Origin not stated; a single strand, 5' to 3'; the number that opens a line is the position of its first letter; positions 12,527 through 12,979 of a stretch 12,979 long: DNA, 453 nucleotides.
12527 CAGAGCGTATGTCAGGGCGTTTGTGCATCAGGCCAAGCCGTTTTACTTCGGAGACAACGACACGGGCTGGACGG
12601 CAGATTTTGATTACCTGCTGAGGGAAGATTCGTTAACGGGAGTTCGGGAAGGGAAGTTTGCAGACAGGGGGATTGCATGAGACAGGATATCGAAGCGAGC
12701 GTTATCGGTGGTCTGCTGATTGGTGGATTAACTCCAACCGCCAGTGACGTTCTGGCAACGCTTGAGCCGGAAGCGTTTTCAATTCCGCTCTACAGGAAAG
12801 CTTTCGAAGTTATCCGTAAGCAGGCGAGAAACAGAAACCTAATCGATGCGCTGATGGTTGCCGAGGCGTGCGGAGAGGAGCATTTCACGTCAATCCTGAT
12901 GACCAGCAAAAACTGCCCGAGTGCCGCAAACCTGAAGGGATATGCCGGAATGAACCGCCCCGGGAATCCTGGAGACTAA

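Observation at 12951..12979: Helicase gene ends in an apparent IS3-family terminal repeat at the window edge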

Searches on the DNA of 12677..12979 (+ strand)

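Call 4: search_dna_similar(query=window:12679-12979:+, collection=ecoli_genomes, mode=near, max_rows=30)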
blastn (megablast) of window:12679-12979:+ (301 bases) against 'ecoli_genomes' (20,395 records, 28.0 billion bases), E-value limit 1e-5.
Records with a match: 911; places in all: 1019; records where one place covers at least 80% of the query: 696.
Genomes with a match: 896 of 5426; with a place that covers at least 80% of the query: 694. Places per genome that has any: lowest 1, median 1, highest 6. On chromosomes: 978 places; on plasmids: 41.
Best place of each record, by identity: >=99% 57; 95-99% 813; 90-95% 30; 80-90% 11.
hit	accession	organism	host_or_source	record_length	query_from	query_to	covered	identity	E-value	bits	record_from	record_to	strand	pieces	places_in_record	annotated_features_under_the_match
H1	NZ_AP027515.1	Escherichia coli strain LR-29-1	Homo sapiens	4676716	1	274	91%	98.9%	2e-135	490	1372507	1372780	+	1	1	replicative DNA helicase | replication protein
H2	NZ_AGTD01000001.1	Escherichia coli UMNF18 strain UMNF18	porcine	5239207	1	274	91%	98.5%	8e-134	484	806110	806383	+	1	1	replicative DNA helicase | replication protein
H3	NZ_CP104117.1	Escherichia coli strain USDA-ARS-USMARC-50748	Bos taurus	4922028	1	274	91%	98.5%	8e-134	484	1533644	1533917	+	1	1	replicative DNA helicase | replication protein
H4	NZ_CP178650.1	Escherichia coli strain VTB96816v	Chicken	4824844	1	274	91%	98.5%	8e-134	484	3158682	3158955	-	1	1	replicative DNA helicase | replication protein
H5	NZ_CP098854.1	Escherichia coli strain CUVET21-147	Canis lupus familiaris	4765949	1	274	91%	98.5%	8e-134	484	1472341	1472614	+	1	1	replicative DNA helicase | replication protein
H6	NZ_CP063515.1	Escherichia coli strain EH01-18-04-A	Homo sapiens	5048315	1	274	91%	98.2%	4e-132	479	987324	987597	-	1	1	replicative DNA helicase | replication protein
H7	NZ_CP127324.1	Escherichia coli strain 980-2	hospital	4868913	1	274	91%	98.2%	4e-132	479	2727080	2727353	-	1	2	replicative DNA helicase | replication protein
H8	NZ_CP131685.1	Escherichia coli strain 2016C04-116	Homo sapiens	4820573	1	274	91%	98.2%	4e-132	479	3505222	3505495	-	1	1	replicative DNA helicase | replication protein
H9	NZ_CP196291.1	Escherichia coli strain AH21A060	Homo sapiens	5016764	1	274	91%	98.2%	4e-132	479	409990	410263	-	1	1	DnaB-like helicase N-terminal domain-containing protein | replication protein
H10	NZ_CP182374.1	Escherichia coli strain bR_120_Kylling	-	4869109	1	274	91%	98.2%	4e-132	479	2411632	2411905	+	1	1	replicative DNA helicase | replication protein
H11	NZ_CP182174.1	Escherichia coli strain CUPF06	Pig Feces, Farm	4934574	1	274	91%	98.2%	4e-132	479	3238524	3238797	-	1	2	replicative DNA helicase | replication protein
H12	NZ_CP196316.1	Escherichia coli strain AH19B041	Homo sapiens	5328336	1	274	91%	97.8%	2e-130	473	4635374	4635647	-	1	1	replicative DNA helicase | replication protein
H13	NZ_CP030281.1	Escherichia coli strain E308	Broiler chicken farm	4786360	1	274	91%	97.4%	8e-129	468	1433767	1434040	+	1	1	replicative DNA helicase | replication protein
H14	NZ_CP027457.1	Escherichia coli strain 88-3493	missing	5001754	1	274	91%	97.4%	8e-129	468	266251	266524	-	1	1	replicative DNA helicase | replication protein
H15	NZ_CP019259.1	Escherichia coli strain 13C1065T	chicken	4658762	1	274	91%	97.4%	8e-129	468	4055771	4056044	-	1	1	replicative DNA helicase | replication protein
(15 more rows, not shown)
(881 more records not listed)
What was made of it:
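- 12677..12952 (+): 5' fragment of a prophage DnaB-like replicative helicase gene: codons 1-92, native sequence. 97-99% nt identity to annotated 'replicative DNA helicase' genes (458 aa) in 694 E. coli genomes, always ending at 12952 (call 4).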

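Call 5: search_dna_similar(query=window:12950-12979:+, collection=ecoli_genomes, mode=near, max_rows=15, max_evalue=10)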
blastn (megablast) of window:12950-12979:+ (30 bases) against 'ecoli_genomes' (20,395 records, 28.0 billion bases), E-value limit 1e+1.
In 3 record(s) the limit of 40 matching pieces per record was reached: places in those records are undercounted.
Records with a match: 4230; places in all: 11072; records where one place covers at least 80% of the query: 4230.
Genomes with a match: 3001 of 5426; with a place that covers at least 80% of the query: 3001. Places per genome that has any: lowest 1, median 2, highest 49. On chromosomes: 7576 places; on plasmids: 3496.
Best place of each record, by identity: >=99% 4230.
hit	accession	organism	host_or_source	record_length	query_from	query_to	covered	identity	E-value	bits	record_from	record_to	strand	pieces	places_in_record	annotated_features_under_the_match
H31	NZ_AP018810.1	Escherichia coli strain E2865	Bos taurus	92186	1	30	100%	100.0%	1e-6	57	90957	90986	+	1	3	none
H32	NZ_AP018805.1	Escherichia coli strain E2863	Bos taurus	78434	1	30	100%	100.0%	1e-6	57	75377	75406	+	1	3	none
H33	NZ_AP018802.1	Escherichia coli strain E2863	Bos taurus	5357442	1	30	100%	100.0%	1e-6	57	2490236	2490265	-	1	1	patatin-like phospholipase family protein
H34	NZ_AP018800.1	Escherichia coli strain E2855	Bos taurus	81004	1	30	100%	100.0%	1e-6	57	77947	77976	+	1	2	none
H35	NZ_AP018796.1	Escherichia coli strain E2855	Bos taurus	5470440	1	30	100%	100.0%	1e-6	57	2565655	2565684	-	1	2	patatin-like phospholipase family protein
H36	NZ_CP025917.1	Escherichia coli strain 120899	Homo sapiens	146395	1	30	100%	100.0%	1e-6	57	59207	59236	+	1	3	none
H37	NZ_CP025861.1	Escherichia coli strain 504239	Homo sapiens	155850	1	30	100%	100.0%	1e-6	57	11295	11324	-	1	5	transposase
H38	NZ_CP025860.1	Escherichia coli strain 504239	Homo sapiens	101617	1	30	100%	100.0%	1e-6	57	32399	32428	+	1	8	none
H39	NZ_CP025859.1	Escherichia coli strain 504239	Homo sapiens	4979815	1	30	100%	100.0%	1e-6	57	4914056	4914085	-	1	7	phage integrase Arm DNA-binding domain-containing protein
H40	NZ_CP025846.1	Escherichia coli strain 720632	Homo sapiens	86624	1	30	100%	100.0%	1e-6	57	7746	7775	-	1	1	IS3 family transposase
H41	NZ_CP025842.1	Escherichia coli strain 720632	Homo sapiens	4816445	1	30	100%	100.0%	1e-6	57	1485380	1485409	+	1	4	DUF550 domain-containing protein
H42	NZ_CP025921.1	Escherichia coli strain 103605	Homo sapiens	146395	1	30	100%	100.0%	1e-6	57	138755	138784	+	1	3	none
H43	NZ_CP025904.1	Escherichia coli strain 300709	Homo sapiens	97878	1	30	100%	100.0%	1e-6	57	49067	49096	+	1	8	transposase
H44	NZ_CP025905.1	Escherichia coli strain 300709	Homo sapiens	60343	1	30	100%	100.0%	1e-6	57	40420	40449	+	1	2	none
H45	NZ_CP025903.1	Escherichia coli strain 300709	Homo sapiens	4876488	1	30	100%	100.0%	1e-6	57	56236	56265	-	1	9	DUF1643 domain-containing protein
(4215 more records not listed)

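Call 7: get_annotated_region(hit=H40, flank=1800)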
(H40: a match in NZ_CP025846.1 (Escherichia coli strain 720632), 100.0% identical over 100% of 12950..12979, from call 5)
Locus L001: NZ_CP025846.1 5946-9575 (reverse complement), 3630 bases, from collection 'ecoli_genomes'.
description: Escherichia coli strain 720632 plasmid p720632_86, complete sequence
organism: Escherichia coli strain 720632 (NCBI taxid 562)
replicon: plasmid p720632_86; assembly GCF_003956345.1
host: Homo sapiens; source: stool; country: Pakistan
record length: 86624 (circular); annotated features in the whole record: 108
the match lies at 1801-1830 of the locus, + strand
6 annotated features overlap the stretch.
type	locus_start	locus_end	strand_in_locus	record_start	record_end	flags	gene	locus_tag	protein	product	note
CDS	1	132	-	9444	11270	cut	-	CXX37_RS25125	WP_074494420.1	AAA family ATPase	-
CDS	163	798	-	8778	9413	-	-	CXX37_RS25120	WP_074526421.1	recombinase family protein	-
CDS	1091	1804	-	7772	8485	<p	-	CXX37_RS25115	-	IS3 family transposase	incomplete; partial in the middle of a contig; missing N-terminus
CDS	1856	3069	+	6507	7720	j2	-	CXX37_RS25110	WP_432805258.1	IS3 family transposase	programmed frameshift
sequence_feature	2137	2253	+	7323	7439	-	-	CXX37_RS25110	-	-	AL1L pseudoknot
CDS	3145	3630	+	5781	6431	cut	-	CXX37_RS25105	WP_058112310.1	hypothetical protein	-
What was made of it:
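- Checked: The 30-mer 12950-12979 has 11,072 exact places in 3,001 of 5,426 complete E. coli genomes, next to genes annotated as IS3 family transposase (calls 5, 7).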

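Call 8: get_annotated_region(hit=H1, flank=2500)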
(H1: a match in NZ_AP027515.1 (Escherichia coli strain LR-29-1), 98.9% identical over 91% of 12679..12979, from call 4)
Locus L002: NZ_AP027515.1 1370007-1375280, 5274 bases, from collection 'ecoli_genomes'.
description: Escherichia coli strain LR-29-1 chromosome, complete genome
organism: Escherichia coli strain LR-29-1 (NCBI taxid 562)
replicon: chromosome; assembly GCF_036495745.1
host: Homo sapiens; source: feces; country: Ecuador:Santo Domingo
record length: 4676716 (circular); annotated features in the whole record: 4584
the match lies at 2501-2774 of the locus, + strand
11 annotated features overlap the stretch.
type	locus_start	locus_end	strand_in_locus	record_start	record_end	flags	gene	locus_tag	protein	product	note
CDS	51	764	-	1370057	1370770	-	-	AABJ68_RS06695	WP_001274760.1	LexA family protein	-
CDS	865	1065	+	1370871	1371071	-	-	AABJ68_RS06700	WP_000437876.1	Cro/CI family transcriptional regulator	-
CDS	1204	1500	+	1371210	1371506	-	-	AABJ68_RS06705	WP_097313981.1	CII family transcriptional regulator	-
CDS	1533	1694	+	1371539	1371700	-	-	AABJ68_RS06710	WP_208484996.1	hypothetical protein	-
CDS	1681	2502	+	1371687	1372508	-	-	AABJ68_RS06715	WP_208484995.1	replication protein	-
CDS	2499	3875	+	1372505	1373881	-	-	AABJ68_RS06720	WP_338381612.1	replicative DNA helicase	-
CDS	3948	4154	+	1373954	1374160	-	-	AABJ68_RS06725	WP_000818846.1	hypothetical protein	-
CDS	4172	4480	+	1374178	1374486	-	-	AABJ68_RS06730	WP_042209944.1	hypothetical protein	-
CDS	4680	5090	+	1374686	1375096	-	-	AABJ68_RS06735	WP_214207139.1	recombination protein NinB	-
CDS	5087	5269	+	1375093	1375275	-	-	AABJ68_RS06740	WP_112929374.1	NinE family protein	-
CDS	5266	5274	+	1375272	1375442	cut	-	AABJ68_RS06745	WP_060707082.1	protein NinF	-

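Call 14: search_dna_similar(query=L003:10275-10372:+, collection=phages, mode=near, max_rows=25)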
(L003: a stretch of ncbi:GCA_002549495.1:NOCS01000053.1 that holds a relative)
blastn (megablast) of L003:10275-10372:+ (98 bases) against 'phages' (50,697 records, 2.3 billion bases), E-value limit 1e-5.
Records with a match: 168; places in all: 243; records where one place covers at least 80% of the query: 168.
Best place of each record, by identity: 95-99% 112; 90-95% 56.
By first word of the organism name: Stx2a-converting 93; Escherichia 35; Stx2-converting 12; Enterobacteria 10; Stx2c-converting 9; Stx1a-converting 6; Stx 2; StxXX-converting 1.
By host as written in the record: - 115; Escherichia coli K514 (EHEC) 4; Escherichia coli O157:H7 Morioka V526 2; Escherichia coli O157:H7 strain 71074 2; E. coli O157:H7 strain CB2851 2; Escherichia coli PA2 2; Escherichia coli PA28 2; Escherichia coli O157:H7 strain 981795 2; and 33 more.
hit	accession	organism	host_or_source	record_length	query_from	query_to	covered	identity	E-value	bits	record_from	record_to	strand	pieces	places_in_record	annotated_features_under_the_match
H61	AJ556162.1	Enterobacteria phage BP-4795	Escherichia coli, strain 4795/97, ...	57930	1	98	100%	98.0%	5e-41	171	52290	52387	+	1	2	putative transposase OrfA protein of IS629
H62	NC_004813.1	Enterobacteria phage BP-4795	Escherichia coli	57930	1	98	100%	98.0%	5e-41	171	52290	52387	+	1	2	transposase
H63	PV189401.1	Escherichia phage vB_EcoS_phi330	Escherichia coli K514 (EHEC)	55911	1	98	100%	96.9%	2e-39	165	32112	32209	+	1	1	hypothetical protein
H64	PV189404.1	Escherichia phage vB_EcoP_phi346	Escherichia coli K514 (EHEC)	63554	1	98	100%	96.9%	2e-39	165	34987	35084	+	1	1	hypothetical protein (x2)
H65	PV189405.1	Escherichia phage vB_EcoP_phi349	Escherichia coli K514 (EHEC)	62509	1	98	100%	96.9%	2e-39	165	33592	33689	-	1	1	hypothetical protein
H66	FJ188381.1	Stx2-converting phage 1717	-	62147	1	98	100%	96.9%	2e-39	165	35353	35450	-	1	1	insertion sequence:IS629 | putative transposase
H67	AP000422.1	Enterobacteria phage VT2-Sakai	-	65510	1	98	100%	96.9%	2e-39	165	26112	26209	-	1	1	insertion sequence:IS629 | H0117: hypothetical 12kD protein | inverted repeat from left end of IS629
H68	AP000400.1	Enterobacteria phage VT1-Sakai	-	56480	1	98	100%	96.9%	2e-39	165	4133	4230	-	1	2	insertion sequence:IS629 | yehV: hypothetical protein | hypothetical 12kD protein | inverted repeat from left end of IS629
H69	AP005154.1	Escherichia phage Stx2 II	Escherichia coli O157:H7 Morioka V526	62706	1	98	100%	96.9%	2e-39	165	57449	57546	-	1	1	insertion sequence:IS1203v | region VI | hypothetical protein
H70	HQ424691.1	Enterobacteria phage VT2phi_272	Escherichia coli O157:H7 strain 71074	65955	1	98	100%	96.9%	2e-39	165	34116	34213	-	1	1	IS629 transposase orfA | anti-repressor protein Ant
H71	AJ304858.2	Enterobacteria phage CP-1639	Escherichia coli 1639/77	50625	1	98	100%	96.9%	2e-39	165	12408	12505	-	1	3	putative transposase | insertion sequence:IS629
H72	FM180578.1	Enterobacteria phage 2851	E. coli O157:H7 strain CB2851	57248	1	98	100%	96.9%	2e-39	165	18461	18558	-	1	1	tnpA: transposase for IS629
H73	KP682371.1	Escherichia phage PA2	Escherichia coli PA2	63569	1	98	100%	96.9%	2e-39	165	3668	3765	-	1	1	adenine DNA methyltransferase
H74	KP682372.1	Escherichia phage PA4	Escherichia coli PA4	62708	1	98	100%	96.9%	2e-39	165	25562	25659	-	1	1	mobile element protein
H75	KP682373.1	Escherichia phage PA5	Escherichia coli PA5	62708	1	98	100%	96.9%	2e-39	165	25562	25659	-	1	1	mobile element protein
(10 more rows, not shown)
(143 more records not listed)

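Call 16: get_annotated_region(hit=H67, flank=1500)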
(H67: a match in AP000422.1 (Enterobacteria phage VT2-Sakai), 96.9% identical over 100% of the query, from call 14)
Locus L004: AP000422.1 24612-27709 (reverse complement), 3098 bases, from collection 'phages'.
description: Enterobacteria phage VT2-Sakai genomic DNA, prophage inserted region in Escherichia coli O157:H7.
organism: Enterobacteria phage VT2-Sakai (NCBI taxid 97081)
taxonomy: Viruses; Duplodnaviria; Heunggongvirae; Uroviricota; Caudoviricetes; Sepvirinae; Traversvirus; Traversvirus II
host: -; source: -; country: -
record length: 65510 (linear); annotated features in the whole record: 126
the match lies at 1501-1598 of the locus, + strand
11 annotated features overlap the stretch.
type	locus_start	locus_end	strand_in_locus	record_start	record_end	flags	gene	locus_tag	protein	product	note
CDS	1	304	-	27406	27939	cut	R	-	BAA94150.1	endolysin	H0122; bacteriophage 933W L0108; similar to bacteriophage H-19B R and Qin R; host cell lysis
CDS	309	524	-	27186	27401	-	S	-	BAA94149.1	lysis protein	H0121; bacteriophage 933W L0107; similar to bacteriophage H-19B S and Qin S; host cell lysis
CDS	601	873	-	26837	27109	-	H0120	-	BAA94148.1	hypothetical protein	similar to bacteriophage 933W L0106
CDS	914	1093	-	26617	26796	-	H0119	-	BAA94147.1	hypothetical protein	bacteriophage 933W Orf25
CDS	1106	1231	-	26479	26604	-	H0118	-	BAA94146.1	hypothetical protein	bacteriophage 933W Orf24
mobile_element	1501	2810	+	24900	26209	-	-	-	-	insertion sequence:IS629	-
repeat_region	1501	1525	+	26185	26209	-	-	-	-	-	inverted repeat from left end of IS629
CDS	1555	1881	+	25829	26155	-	H0117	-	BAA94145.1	hypothetical 12kD protein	insertion sequence IS629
CDS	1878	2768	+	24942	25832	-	H0116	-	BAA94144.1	transposase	insertion sequence IS629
CDS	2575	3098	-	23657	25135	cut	H0115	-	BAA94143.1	hypothetical protein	similar to bacteriophage 933W L0105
repeat_region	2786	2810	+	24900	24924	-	-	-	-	-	inverted repeat from right end of IS629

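Call 21: get_annotated_region(hit=H9, flank=4000)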
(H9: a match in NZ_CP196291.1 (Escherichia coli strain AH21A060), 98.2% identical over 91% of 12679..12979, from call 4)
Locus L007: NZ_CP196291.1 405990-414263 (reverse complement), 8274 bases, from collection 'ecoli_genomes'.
description: Escherichia coli strain AH21A060 chromosome, complete genome
organism: Escherichia coli strain AH21A060 (NCBI taxid 562)
replicon: chromosome; assembly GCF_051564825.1
host: Homo sapiens; source: blood; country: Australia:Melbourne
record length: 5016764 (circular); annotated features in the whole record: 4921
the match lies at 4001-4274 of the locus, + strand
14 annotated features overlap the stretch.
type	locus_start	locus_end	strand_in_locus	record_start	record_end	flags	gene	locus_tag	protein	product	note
CDS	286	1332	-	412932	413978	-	-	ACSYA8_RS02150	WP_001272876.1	hypothetical protein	-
CDS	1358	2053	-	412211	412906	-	-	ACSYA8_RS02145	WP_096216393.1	LexA family protein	-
CDS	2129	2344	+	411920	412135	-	-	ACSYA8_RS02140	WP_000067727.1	helix-turn-helix transcriptional regulator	-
CDS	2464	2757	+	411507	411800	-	-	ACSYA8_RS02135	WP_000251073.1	lambda phage CII family protein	-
CDS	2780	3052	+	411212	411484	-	-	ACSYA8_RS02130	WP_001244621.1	hypothetical protein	-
CDS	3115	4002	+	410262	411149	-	-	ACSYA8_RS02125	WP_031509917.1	replication protein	-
CDS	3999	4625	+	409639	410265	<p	-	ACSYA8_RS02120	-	DnaB-like helicase N-terminal domain-containing protein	incomplete; partial in the middle of a contig; missing C-terminus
CDS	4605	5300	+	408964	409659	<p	-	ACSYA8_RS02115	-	DnaB-like helicase C-terminal domain-containing protein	incomplete; partial in the middle of a contig; missing C-terminus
CDS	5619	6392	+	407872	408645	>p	-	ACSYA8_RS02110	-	DnaB helicase C-terminal domain-containing protein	incomplete; partial in the middle of a contig; missing N-terminus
CDS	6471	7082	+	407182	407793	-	-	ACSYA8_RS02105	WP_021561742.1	HNH endonuclease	-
CDS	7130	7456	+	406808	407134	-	-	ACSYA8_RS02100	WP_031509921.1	hypothetical protein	-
CDS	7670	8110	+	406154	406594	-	-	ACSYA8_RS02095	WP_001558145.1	recombination protein NinB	-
CDS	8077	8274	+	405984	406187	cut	ninD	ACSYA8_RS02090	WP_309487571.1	protein NinD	-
CDS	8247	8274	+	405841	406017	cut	-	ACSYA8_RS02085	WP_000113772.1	NinE family protein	-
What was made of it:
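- Tried and rejected: Strain AH21A060, whose helicase is annotated as an N-terminal fragment, proved to carry a different disruption (call 21).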
